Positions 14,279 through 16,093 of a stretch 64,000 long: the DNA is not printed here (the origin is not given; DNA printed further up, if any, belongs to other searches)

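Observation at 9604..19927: Sulfatase plus FGE plus HisD-family (HpsN-like) dehydrogenase plus TRAP transporter operon: candidate pathway for a sulfated/sulfonated C3-C4 compound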

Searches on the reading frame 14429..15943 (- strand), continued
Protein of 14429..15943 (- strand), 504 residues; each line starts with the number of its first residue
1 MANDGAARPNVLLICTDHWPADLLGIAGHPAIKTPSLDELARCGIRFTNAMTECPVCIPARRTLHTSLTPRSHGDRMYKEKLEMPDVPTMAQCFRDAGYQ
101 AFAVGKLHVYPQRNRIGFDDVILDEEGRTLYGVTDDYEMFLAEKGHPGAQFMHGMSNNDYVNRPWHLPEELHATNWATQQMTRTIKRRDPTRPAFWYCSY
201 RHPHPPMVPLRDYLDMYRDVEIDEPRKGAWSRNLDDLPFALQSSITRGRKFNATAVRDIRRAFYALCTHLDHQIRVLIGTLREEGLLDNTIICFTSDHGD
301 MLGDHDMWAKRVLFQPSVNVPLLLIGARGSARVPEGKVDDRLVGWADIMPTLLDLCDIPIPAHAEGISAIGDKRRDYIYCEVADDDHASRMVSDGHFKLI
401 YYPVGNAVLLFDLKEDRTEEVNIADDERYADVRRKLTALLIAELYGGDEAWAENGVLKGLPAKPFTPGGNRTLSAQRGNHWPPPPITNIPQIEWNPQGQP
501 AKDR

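Call 41: find_encoding_contigs(protein=P0133, flank=10000, max_places=1)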
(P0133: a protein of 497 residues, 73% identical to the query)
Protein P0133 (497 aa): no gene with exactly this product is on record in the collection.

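Call 47: search_protein_families(library=ncbifam, proteins=[L168:12938-14407:+, L168:14426-14944:+, L168:14941-16320:+, L168:16358-17242:+, L168:8115-9323:+], max_evalue=1e-10)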
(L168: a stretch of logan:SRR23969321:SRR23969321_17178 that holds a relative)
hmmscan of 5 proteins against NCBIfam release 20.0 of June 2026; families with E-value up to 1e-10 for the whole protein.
L168:12938-14407:+ (489 aa): 10 families
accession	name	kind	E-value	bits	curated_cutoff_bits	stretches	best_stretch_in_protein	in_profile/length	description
NF006761.0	PRK09282.1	domain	4e-124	415.2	402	1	8-438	2-432/591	pyruvate carboxylase subunit B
TIGR01108.1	oadA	equivalog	9.6e-109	364.4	756.5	1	13-465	2-452/582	sodium-extruding oxaloacetate decarboxylase subunit alpha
NF008985.0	PRK12331.1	equivalog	6.8e-105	351.5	718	1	8-437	2-434/465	oxaloacetate decarboxylase subunit alpha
NF010644.0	PRK14041.1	equivalog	3.5e-102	342.4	734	1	11-437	4-430/467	pyruvate carboxylase subunit B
NF010643.0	PRK14040.1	subfamily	2.2e-90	303.8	892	1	6-443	3-435/595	oxaloacetate decarboxylase subunit alpha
NF008984.0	PRK12330.1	equivalog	2.1e-80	271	827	1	6-425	2-419/500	methylmalonyl-CoA carboxytransferase subunit 5S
NF009231.0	PRK12581.1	equivalog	4e-80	269.6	954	1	5-392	8-396/468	oxaloacetate decarboxylase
NF010645.0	PRK14042.1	equivalog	2.5e-76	257.7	1182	1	12-437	6-431/596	pyruvate carboxylase subunit B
NF009554.0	PRK12999.1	equivalog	6.7e-60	203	965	1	6-371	530-910/1147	pyruvate carboxylase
TIGR01235.1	pyruv_carbox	equivalog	2.8e-48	164.2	1114.45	1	7-360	528-887/1143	pyruvate carboxylase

L168:14426-14944:+ (172 aa): 4 families
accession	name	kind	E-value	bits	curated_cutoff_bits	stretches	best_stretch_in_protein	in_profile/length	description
TIGR00531.1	BCCP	equivalog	2.6e-41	141.7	115.2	1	6-165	2-154/156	acetyl-CoA carboxylase biotin carboxyl carrier protein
NF005457.0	PRK07051.1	equivalog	7.2e-24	83.8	87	1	93-165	6-78/80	acetyl-CoA carboxylase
NF006761.0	PRK09282.1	domain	4.1e-17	61.9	402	1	80-166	511-590/591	pyruvate carboxylase subunit B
NF004173.0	PRK05641.1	equivalog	2.6e-11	44.3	199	1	62-163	60-150/153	putative acetyl-CoA carboxylase biotin carboxyl carrier protein subunit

L168:14941-16320:+ (459 aa): 17 families
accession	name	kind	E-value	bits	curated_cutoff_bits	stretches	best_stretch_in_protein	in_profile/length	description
NF006367.0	PRK08591.1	subfamily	9.1e-205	680.6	597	1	5-448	2-445/451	acetyl-CoA carboxylase biotin carboxylase subunit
TIGR00514.1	accC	equivalog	6.9e-201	667.9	626.5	1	6-446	3-443/449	acetyl-CoA carboxylase biotin carboxylase subunit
NF009471.0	PRK12833.1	equivalog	1.1e-198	660.6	686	1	2-446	2-446/467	acetyl-CoA carboxylase biotin carboxylase subunit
NF006406.0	PRK08654.1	equivalog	1.6e-190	633.9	739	1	7-446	4-442/499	acetyl-CoA carboxylase biotin carboxylase subunit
NF009554.0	PRK12999.1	equivalog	7.3e-182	606.9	965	1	3-445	3-453/1147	pyruvate carboxylase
NF004085.0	PRK05586.1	equivalog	3.5e-177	589.8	723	1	6-446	3-443/448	acetyl-CoA carboxylase biotin carboxylase subunit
NF005525.0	PRK07178.1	equivalog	7.3e-173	575.5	768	1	5-445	2-440/471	acetyl-CoA carboxylase biotin carboxylase subunit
NF006286.0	PRK08462.1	equivalog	3.7e-168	560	740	1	5-445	4-442/445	acetyl-CoA carboxylase biotin carboxylase subunit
TIGR01235.1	pyruv_carbox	equivalog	3.7e-159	531.4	1114.45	1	7-446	1-450/1143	pyruvate carboxylase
TIGR02712.1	urea_carbox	equivalog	1.5e-157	526.4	1303.85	1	7-451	3-446/1201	urea carboxylase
NF006287.0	PRK08463.1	equivalog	9.7e-149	496.2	775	1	5-444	2-441/479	acetyl-CoA carboxylase subunit A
TIGR01369.1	CPSaseII_lrg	equivalog_domain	1.2e-16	59.5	1027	1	95-326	646-871/1052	carbamoyl-phosphate synthase (glutamine-hydrolyzing) large subunit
NF003671.0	PRK05294.1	equivalog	2.4e-14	51.9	599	1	95-325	643-867/1058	carbamoyl-phosphate synthase large subunit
TIGR01205.1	D_ala_D_alaTIGR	subfamily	2.3e-13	49.8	245.65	1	90-294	78-285/318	D-alanine--D-alanine ligase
NF002378.0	PRK01372.1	subfamily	3.8e-11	42.3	243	1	112-294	94-269/305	D-alanine--D-alanine ligase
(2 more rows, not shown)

L168:16358-17242:+ (294 aa): 4 families
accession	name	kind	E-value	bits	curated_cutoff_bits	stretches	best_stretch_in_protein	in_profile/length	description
NF052387.1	Lys_ferment_KCE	equivalog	2.3e-69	233.8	382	1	7-291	3-267/267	3-keto-5-aminohexanoate cleavage enzyme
NF053538.1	DixhxACActTsKce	equivalog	9.7e-56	189.1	430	1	3-291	4-302/310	3,5-dioxohexanoate:acetyl-CoA acetone transferase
NF052389.1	Lys_KAL_CLE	exception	7.4e-51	173.3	725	1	4-291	169-436/440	bifunctional 3-aminobutyryl-CoA ammonia lyase/3-keto-5-aminohexanoate cleavage enzyme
NF053568.1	3OXCoAcCUPNH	equivalog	1.1e-45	156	350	1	5-292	3-273/274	3-oxoadipate:acetyl-CoA acetyltransferase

L168:8115-9323:+ (402 aa): 2 families
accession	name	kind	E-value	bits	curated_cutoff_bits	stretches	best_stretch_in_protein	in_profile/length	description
NF037995.1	TRAP_S1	subfamily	7.8e-32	110.7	50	1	81-329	7-251/271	TRAP transporter substrate-binding protein DctP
TIGR00787.1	dctP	subfamily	3.7e-31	108.5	175.05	1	83-308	8-230/257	DctP family TRAP transporter solute-binding subunit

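Call 49: search_solved_structures(query=L168:8115-9323:+, max_evalue=0.00001)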
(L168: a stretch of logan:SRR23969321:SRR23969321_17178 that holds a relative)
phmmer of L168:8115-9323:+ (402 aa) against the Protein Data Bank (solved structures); distinct sequences matched with E-value up to 0.00001: 78 (the best 60 are shown).
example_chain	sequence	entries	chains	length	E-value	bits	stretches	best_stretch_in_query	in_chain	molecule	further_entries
24gc_A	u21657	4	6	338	4.7e-29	105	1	49-314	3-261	Dihydroxypropanesulfonate (DHPS) TRAP transporter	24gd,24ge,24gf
8t9t_A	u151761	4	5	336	1.4e-24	90.3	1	87-308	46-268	Isethionate-binding periplasmic protein DctP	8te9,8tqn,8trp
4p1e_A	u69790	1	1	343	1.5e-23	86.9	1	87-307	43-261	TRAP dicarboxylate transporter, DctP subunit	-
4p8b_A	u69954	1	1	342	1e-22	84.2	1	85-316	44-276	TRAP-type transporter, periplasmic component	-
24gg_A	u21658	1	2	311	4.2e-18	69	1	85-260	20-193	DctP family TRAP transporter solute receptor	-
24gh_A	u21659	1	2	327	4.7e-18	68.8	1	85-260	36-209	DctP family TRAP transporter solute receptor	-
4p47_A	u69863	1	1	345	9.4e-18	67.8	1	82-352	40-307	TRAP dicarboxylate transporter, DctP subunit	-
4pf8_A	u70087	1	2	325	2e-17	66.7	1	87-306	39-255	TRAP-T family transporter, DctP (Periplasmic binding) subunit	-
4o94_A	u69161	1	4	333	6.9e-17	65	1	90-361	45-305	TRAP dicarboxylate transporter DctP subunit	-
2hpg_A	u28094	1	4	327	2.4e-16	63.2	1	94-306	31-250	ABC transporter, periplasmic substrate-binding protein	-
2cex_A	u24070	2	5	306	5.4e-16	62.1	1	93-314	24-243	PROTEIN HI0146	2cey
2wyk_A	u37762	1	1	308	5.5e-16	62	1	93-314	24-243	SIALIC ACID-BINDING PERIPLASMIC PROTEIN SIAP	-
2v4c_A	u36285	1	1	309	5.5e-16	62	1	93-314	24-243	SIALIC ACID-BINDING PERIPLASMIC PROTEIN SIAP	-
3b50_A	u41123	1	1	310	5.5e-16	62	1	93-314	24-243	Sialic acid-binding periplasmic protein siaP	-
2xwv_A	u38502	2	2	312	5.7e-16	62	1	93-314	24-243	SIALIC ACID-BINDING PERIPLASMIC PROTEIN SIAP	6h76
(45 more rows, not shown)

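Call 58: search_protein_families(library=pfam, proteins=[L083:11622-12692:+, L002:20162-21346:+, L002:5578-6396:+, L002:3063-5366:+, L002:1452-2996:+, L002:2-1531:+, L083:4486-5715:+, L083:3328-4329:+, L083:738-1889:+, L085:724-1605:+], max_evalue=0.0001)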
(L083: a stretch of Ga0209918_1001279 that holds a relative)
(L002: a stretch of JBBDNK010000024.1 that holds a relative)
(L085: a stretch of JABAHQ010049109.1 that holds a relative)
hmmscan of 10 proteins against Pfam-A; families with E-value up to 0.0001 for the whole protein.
L083:11622-12692:+ (356 aa): 2 families
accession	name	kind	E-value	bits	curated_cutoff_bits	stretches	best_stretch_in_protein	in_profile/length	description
PF09084.16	NMT1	-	9.8e-16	58.7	20.5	1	71-265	7-210/216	NMT1/THI5 like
PF13379.11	NMT1_2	-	1.9e-15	57.8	24.7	1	73-279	23-251/252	NMT1-like family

L002:20162-21346:+ (394 aa): 2 families
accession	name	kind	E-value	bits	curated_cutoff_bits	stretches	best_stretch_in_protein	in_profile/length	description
PF05834.18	Lycopene_cycl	-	2.5e-89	300.5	23.4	1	8-377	1-378/380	Lycopene cyclase protein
PF13450.12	NAD_binding_8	-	3.7e-05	24.4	21.9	0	13-47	3-35/68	NAD(P)-binding Rossmann-like domain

L002:5578-6396:+ (272 aa): 1 family
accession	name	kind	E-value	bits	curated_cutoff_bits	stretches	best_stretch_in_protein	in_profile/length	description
PF01925.25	TauE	-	4.9e-27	95.6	32.6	1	37-266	3-237/237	Sulfite exporter TauE/SafE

L002:3063-5366:+ (767 aa): 1 family
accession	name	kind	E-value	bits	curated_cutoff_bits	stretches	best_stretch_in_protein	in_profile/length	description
PF12228.14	DUF3604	-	8.8e-12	44.7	20.4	1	489-567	377-452/591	Protein of unknown function (DUF3604)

L002:1452-2996:+ (514 aa): 2 families
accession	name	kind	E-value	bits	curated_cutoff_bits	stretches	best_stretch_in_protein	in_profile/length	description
PF02913.24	FAD-oxidase_C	-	2.2e-52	178.7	21.2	1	260-510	2-248/248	FAD linked oxidases, C-terminal domain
PF01565.28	FAD_binding_4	-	3.7e-36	124.3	26.4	1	86-220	2-136/139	FAD binding domain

L002:2-1531:+ (509 aa): 1 family
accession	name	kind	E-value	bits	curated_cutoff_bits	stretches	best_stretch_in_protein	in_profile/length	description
PF01970.21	TctA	-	2e-145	485.1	28.9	1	20-437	1-422/423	Tripartite tricarboxylate transporter TctA family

L083:4486-5715:+ (409 aa): 5 families
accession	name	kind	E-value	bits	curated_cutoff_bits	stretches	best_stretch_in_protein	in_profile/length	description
PF00441.29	Acyl-CoA_dh_1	-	8e-50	169.3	22.4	1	250-399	1-150/150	Acyl-CoA dehydrogenase, C-terminal domain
PF02771.21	Acyl-CoA_dh_N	-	8.9e-29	100.6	22.9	1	28-136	5-113/113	Acyl-CoA dehydrogenase, N-terminal domain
PF02770.24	Acyl-CoA_dh_M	-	3.6e-26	91.6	33.3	1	140-237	1-97/97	Acyl-CoA dehydrogenase, middle domain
PF08028.16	Acyl-CoA_dh_2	-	1.5e-23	84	22.7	1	267-387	3-133/134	Acyl-CoA dehydrogenase, C-terminal domain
PF22924.1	ACOX_C_alpha1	-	3.2e-08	34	27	1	326-399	96-169/169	Acyl-CoA oxidase, C-alpha1 domain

L083:3328-4329:+ (333 aa): 2 families
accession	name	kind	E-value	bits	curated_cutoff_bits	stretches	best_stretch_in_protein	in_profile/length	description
PF08240.17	ADH_N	-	6.7e-13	49.2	23.5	1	37-123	2-103/104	Alcohol dehydrogenase GroES-like domain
PF00107.32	ADH_zinc_N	-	6.1e-09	36.4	31.8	1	169-284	2-120/129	Zinc-binding dehydrogenase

L083:738-1889:+ (383 aa): 2 families
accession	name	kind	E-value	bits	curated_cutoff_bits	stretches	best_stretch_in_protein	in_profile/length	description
PF01548.23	DEDD_Tnp_IS110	-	2.9e-16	60.1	29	1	33-173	2-149/155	Transposase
PF02371.22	Transposase_20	-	5e-16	59.3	21.3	1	241-324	3-86/87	Transposase IS116/IS110/IS902 family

L085:724-1605:+ (293 aa): 8 families
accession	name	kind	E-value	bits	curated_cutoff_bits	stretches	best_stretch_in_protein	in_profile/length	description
PF01370.27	Epimerase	-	1.3e-23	84.1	20.9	1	47-219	1-170/240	NAD dependent epimerase/dehydratase family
PF01073.25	3Beta_HSD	-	1.4e-12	47.7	22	1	81-158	47-126/280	3-beta hydroxysteroid dehydrogenase/isomerase family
PF07993.18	NAD_binding_4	-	2.1e-12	47.2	20.1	1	101-245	89-225/258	Male sterility protein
PF16363.11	GDP_Man_Dehyd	-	5.1e-12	46.3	27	1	78-232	51-191/332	GDP-mannose 4,6 dehydratase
PF04321.23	RmlD_sub_bind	-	9.9e-10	38.4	27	1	46-204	2-138/287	RmlD substrate binding domain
PF13460.12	NAD_binding_10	-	5.9e-09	36.5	27.2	1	77-151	37-101/184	NAD(P)H-binding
PF02719.21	Polysacc_synt_2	-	3e-08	33.6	20.2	1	84-148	59-128/293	Polysaccharide biosynthesis protein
PF05368.20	NmrA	-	1e-07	32.3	27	1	44-162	2-121/298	NmrA-like family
